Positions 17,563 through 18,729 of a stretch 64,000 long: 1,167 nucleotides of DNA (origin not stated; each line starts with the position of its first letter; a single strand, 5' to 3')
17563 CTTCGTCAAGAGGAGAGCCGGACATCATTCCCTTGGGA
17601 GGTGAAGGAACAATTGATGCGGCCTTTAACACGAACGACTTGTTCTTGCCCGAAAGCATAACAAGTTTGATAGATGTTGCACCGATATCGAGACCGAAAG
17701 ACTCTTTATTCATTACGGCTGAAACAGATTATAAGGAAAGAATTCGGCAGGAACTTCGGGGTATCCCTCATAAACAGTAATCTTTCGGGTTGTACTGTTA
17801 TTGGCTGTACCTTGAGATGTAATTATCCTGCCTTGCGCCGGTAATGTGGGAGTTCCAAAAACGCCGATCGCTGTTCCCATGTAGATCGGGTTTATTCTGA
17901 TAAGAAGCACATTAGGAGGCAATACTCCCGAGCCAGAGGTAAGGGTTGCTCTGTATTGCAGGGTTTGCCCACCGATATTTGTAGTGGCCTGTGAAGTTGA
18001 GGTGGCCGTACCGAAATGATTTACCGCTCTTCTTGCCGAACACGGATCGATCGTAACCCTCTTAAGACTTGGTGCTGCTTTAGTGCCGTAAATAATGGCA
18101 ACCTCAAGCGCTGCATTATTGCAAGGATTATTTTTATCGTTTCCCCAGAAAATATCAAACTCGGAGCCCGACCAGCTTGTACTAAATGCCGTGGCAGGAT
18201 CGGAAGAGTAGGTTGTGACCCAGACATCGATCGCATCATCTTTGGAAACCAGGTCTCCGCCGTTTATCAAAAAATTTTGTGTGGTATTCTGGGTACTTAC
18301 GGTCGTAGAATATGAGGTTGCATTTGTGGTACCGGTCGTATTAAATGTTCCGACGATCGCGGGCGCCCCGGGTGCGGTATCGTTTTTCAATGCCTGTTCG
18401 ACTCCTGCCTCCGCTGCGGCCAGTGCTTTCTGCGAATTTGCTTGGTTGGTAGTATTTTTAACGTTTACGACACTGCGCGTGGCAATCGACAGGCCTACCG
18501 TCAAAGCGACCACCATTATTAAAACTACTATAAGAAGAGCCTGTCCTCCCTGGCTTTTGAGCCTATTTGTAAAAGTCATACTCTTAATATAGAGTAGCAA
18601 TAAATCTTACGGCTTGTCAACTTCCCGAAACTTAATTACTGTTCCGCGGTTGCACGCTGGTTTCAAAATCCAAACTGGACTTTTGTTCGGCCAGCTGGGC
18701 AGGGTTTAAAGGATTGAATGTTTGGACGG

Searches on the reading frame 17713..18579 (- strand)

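Call 49: search_protein_families(library=ncbifam, proteins=[window:17713-18579:-], max_evalue=0.001)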
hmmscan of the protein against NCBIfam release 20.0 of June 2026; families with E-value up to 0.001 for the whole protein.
window:17713-18579:- (288 aa): 1 family
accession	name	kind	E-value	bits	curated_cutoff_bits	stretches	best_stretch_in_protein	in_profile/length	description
NF037980.1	T2SS_GspK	equivalog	6.9e-06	25.8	130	1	10-63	1-54/307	type II secretion system minor pseudopilin GspK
